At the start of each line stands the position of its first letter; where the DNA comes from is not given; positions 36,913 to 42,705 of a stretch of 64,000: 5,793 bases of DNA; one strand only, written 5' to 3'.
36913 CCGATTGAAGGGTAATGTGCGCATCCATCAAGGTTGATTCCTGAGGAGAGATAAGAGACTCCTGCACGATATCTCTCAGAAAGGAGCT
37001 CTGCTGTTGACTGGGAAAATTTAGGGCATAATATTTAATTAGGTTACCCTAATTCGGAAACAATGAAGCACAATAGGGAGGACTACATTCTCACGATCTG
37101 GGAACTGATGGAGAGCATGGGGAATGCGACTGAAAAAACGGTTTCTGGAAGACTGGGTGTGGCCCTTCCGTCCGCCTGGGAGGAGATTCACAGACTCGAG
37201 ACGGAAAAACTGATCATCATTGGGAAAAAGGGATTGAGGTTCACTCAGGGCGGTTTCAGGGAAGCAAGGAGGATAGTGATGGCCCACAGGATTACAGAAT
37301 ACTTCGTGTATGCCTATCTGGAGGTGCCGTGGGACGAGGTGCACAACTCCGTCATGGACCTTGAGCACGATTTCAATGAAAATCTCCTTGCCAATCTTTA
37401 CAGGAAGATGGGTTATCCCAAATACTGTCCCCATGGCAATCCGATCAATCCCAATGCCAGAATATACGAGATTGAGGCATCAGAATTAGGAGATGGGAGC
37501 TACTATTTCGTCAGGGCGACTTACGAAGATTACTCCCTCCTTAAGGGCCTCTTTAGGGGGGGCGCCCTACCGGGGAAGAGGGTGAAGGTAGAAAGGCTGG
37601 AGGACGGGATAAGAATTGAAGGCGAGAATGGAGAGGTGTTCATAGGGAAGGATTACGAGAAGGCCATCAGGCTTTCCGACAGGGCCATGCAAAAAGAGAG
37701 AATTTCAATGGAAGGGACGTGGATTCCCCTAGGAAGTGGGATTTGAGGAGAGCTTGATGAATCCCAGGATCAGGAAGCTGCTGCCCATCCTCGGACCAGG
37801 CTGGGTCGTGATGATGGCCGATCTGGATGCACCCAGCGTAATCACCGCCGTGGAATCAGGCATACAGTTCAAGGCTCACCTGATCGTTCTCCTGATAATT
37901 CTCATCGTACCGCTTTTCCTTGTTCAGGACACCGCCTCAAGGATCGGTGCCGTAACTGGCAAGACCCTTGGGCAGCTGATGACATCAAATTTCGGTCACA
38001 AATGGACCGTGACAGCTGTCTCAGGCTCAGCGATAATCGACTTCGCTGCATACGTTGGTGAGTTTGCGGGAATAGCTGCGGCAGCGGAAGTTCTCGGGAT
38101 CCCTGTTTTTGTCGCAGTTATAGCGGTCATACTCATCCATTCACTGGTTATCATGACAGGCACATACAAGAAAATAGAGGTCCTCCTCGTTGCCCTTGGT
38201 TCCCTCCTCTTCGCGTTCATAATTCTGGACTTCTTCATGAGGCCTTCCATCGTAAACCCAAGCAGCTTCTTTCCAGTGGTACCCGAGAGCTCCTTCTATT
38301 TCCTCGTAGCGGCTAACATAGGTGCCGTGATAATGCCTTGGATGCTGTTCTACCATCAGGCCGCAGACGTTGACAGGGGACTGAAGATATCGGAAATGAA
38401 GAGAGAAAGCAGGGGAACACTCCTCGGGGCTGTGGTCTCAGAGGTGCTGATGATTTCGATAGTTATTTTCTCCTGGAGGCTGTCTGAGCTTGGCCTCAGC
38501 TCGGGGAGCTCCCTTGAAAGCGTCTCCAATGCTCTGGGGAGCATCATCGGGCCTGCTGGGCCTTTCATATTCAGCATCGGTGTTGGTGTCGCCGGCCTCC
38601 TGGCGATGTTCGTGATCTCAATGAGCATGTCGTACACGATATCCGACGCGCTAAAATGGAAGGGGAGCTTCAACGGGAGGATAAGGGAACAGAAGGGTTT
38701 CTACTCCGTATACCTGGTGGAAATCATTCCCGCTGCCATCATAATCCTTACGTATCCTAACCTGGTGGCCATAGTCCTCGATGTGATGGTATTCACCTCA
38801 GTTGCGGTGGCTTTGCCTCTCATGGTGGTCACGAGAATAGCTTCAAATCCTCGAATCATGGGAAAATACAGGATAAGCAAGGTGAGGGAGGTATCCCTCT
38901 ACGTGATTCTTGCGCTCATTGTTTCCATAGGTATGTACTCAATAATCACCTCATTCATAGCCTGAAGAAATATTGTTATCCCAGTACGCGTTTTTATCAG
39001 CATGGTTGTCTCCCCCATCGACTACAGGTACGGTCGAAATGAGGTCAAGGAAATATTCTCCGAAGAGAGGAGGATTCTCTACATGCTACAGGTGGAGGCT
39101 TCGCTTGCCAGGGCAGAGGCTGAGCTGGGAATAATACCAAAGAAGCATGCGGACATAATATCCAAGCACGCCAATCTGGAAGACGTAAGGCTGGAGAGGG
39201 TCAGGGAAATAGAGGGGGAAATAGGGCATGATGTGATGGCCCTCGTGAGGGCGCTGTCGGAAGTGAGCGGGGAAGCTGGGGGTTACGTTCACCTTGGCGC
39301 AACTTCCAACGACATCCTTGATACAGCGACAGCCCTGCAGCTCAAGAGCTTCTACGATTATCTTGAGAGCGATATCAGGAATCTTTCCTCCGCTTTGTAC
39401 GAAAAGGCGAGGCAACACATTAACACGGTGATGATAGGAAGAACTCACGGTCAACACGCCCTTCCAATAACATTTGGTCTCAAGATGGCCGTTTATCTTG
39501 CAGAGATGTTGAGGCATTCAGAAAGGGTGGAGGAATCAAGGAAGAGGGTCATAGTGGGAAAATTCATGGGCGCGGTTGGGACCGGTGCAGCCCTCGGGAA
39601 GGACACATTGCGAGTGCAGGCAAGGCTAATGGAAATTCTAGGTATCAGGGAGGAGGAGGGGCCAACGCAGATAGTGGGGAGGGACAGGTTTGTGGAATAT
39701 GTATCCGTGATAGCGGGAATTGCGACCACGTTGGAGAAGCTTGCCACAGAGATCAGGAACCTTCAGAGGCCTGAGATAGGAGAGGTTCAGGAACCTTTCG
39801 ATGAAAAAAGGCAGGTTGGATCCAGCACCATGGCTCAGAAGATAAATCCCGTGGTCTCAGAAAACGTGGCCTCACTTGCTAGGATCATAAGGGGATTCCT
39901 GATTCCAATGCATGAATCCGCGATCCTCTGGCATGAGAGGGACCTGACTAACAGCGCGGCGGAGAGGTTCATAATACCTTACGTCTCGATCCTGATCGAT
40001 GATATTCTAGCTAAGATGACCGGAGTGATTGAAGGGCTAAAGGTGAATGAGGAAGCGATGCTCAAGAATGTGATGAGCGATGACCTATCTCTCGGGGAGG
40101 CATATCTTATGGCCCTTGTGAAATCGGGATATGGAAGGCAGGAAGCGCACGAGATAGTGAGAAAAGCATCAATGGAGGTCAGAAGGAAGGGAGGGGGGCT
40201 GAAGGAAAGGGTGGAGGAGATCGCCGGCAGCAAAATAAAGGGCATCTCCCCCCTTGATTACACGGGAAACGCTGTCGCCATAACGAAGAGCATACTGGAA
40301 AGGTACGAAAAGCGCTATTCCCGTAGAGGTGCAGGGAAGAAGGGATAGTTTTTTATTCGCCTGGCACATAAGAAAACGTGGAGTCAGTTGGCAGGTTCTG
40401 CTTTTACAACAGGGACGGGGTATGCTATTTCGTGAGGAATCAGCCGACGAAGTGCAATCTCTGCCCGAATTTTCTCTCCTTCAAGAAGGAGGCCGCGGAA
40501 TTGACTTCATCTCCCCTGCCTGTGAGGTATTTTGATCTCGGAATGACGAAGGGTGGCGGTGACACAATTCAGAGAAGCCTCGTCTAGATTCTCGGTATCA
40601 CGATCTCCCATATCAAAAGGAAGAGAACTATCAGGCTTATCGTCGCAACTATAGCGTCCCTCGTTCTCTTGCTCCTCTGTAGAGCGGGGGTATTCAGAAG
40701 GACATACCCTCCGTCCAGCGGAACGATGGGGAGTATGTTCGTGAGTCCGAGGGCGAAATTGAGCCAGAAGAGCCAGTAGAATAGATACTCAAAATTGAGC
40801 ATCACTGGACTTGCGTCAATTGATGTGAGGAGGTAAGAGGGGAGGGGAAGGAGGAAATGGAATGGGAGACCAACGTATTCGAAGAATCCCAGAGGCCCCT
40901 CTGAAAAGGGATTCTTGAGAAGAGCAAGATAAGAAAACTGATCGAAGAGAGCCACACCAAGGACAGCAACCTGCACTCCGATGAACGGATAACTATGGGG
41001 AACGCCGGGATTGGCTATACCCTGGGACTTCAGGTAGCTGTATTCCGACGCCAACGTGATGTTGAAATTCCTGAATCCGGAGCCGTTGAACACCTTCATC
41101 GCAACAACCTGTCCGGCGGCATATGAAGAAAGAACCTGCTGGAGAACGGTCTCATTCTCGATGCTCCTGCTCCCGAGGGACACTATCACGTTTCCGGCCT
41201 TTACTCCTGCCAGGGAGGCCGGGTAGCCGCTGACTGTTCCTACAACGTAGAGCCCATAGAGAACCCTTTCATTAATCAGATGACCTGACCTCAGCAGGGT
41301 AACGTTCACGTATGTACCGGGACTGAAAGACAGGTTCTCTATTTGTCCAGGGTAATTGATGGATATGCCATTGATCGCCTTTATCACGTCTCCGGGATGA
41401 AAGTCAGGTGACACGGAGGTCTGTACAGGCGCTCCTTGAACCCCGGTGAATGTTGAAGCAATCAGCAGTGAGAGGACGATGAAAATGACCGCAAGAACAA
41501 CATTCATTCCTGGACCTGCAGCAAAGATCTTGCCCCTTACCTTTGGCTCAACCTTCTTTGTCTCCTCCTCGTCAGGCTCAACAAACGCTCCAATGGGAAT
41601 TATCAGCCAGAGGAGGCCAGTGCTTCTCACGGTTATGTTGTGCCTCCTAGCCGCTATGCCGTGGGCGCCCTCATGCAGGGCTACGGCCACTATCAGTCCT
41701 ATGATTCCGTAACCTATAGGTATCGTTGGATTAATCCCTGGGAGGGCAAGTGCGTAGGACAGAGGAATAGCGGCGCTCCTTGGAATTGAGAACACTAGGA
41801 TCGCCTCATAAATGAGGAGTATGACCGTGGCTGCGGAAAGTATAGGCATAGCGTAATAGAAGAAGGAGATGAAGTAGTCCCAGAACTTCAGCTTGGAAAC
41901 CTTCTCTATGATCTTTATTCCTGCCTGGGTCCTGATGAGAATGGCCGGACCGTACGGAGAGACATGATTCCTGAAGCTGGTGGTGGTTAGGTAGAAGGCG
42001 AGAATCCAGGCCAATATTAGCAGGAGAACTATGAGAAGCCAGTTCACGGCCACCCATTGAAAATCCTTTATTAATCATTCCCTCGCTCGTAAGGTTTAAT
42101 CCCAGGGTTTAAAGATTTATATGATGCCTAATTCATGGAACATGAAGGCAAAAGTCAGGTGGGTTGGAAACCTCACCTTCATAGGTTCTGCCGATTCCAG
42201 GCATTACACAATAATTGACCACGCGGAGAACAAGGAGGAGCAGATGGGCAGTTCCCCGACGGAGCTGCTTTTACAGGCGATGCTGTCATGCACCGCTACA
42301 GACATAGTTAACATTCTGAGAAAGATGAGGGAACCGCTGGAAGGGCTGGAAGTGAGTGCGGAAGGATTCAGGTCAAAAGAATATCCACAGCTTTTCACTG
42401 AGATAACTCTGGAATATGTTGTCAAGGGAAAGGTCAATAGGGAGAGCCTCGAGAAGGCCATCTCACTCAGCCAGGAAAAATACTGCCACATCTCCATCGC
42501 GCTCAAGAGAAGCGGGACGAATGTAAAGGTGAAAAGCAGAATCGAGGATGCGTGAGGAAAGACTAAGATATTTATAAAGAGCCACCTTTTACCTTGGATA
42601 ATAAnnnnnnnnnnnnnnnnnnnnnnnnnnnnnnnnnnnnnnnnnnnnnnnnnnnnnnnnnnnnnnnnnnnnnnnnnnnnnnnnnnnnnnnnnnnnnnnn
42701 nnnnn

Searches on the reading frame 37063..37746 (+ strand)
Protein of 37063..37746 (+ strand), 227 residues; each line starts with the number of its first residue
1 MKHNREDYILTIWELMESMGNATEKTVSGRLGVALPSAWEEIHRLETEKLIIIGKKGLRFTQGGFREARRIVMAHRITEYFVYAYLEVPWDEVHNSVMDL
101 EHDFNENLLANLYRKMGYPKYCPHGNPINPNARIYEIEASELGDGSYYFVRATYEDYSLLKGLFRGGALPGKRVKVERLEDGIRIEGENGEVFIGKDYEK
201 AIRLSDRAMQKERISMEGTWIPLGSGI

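Call 68: search_protein_families(library=pfam, proteins=[window:37063-37746:+], max_evalue=0.001)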
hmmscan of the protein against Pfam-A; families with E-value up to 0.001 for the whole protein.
window:37063-37746:+ (227 aa): 2 families
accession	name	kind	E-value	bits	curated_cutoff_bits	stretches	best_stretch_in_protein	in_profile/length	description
PF02742.21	Fe_dep_repr_C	-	7.2e-20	71.2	27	1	61-128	1-68/70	Iron dependent repressor, metal binding and dimerisation domain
PF01325.25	Fe_dep_repress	-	4.5e-07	30.4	26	1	4-55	5-56/60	Iron dependent repressor, N-terminal DNA binding domain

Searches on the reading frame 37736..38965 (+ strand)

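Call 68: search_protein_families(library=pfam, proteins=[window:37736-38965:+], max_evalue=0.001)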
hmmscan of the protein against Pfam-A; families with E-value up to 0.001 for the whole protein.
window:37736-38965:+ (409 aa): 1 family
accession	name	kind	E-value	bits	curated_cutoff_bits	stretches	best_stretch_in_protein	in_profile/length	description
PF01566.24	Nramp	-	4.8e-50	171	29.8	1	36-381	2-356/357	Natural resistance-associated macrophage protein-like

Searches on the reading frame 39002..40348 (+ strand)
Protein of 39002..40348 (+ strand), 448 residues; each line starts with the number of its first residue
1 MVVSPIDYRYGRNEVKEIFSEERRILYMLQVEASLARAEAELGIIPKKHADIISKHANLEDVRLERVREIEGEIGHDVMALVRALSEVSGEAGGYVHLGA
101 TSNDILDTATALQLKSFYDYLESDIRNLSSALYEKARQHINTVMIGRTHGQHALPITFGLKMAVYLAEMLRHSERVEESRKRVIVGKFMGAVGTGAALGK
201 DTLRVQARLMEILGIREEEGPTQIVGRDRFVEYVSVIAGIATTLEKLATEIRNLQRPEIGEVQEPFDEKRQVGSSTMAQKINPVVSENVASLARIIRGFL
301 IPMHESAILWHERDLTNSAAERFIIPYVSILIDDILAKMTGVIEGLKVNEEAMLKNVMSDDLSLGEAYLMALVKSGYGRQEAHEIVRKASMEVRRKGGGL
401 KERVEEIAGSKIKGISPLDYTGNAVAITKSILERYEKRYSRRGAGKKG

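Call 68: search_protein_families(library=pfam, proteins=[window:39002-40348:+], max_evalue=0.001)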
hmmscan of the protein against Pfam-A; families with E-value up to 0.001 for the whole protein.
window:39002-40348:+ (448 aa): 2 families
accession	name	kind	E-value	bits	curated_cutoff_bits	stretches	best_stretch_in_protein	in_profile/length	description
PF00206.25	Lyase_1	-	4.6e-57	194.2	27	1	14-298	9-312/312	Lyase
PF10397.14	ADSL_C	-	8.4e-11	42.5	32.7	1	364-407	4-48/79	Adenylosuccinate lyase C-terminus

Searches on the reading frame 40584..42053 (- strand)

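Call 68: search_protein_families(library=pfam, proteins=[window:40584-42053:-], max_evalue=0.001)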
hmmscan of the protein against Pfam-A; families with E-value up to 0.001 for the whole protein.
window:40584-42053:- (489 aa): 4 families
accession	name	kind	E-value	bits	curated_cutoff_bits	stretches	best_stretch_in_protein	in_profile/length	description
PF02163.28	Peptidase_M50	-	1.5e-26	93.6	27.2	1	115-479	1-220/221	Peptidase family M50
PF13180.12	PDZ_2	-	5.8e-09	36.6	27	1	267-334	13-80/80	PDZ domain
PF17820.7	PDZ_6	-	4.7e-07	29.9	27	1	274-321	6-52/54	PDZ domain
PF00595.29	PDZ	-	1.1e-05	26.2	23.2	0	266-321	25-80/81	PDZ domain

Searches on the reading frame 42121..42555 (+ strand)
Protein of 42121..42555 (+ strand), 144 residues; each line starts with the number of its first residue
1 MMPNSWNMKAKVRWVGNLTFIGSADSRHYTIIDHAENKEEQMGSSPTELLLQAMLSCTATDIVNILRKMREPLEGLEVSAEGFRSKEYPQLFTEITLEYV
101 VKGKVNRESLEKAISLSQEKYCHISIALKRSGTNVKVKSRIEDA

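Call 68: search_protein_families(library=pfam, proteins=[window:42121-42555:+], max_evalue=0.001)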
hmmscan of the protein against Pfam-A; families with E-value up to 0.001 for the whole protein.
window:42121-42555:+ (144 aa): 1 family
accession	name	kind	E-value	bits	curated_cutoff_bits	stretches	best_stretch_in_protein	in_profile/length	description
PF02566.24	OsmC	-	4.8e-15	56.2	27.5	1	43-137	5-99/100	OsmC-like protein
